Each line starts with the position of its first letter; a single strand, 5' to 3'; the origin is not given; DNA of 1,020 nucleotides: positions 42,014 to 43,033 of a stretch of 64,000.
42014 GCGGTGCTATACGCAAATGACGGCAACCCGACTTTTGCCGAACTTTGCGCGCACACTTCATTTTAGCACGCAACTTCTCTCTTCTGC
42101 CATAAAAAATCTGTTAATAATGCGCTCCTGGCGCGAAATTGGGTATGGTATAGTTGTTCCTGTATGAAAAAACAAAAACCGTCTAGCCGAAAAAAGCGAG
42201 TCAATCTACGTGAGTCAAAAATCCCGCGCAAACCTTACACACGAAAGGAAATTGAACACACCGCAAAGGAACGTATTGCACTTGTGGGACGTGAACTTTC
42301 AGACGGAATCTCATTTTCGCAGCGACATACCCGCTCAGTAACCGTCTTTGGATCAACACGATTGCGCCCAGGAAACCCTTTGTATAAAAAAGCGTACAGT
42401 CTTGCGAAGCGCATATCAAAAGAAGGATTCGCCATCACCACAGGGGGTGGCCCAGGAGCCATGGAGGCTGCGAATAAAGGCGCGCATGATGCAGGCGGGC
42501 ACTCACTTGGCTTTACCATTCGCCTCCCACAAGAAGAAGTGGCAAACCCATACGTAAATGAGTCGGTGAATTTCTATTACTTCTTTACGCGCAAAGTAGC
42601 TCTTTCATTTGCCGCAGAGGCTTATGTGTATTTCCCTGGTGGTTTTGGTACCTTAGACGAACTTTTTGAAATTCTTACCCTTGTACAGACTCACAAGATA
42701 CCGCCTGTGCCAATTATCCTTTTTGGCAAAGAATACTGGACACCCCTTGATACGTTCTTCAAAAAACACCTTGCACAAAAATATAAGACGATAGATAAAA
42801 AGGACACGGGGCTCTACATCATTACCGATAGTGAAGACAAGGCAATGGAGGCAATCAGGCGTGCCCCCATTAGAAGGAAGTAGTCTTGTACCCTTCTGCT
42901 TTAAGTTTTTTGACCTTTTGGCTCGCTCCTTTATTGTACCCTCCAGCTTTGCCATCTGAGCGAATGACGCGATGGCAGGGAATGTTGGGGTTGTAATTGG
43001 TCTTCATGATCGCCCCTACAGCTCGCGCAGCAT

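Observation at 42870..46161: UvrD-type helicase/PD-(D/E)xK-nuclease fusion translationally coupled to an 87-aa stand-alone MGMT domain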

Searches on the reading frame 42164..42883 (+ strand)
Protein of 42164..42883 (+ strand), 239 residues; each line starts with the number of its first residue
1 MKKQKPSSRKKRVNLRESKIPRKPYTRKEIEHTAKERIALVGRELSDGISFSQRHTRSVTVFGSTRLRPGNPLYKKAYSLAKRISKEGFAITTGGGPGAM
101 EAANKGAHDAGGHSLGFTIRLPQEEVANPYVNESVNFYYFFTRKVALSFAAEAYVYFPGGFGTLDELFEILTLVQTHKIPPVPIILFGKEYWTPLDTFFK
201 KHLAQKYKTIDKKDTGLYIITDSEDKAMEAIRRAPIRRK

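Call 3: search_protein_families(library=pfam, proteins=[window:42164-42883:+], max_evalue=0.01)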
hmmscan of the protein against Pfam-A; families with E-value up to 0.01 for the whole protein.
window:42164-42883:+ (239 aa): 2 families
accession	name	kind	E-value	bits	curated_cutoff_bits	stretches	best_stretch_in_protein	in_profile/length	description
PF03641.19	Lysine_decarbox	-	1.5e-33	116.2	27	1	100-230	1-130/131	Possible lysine decarboxylase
PF18306.6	LDcluster4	-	8.2e-14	51.9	26.3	1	58-168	3-111/151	SLOG cluster4 family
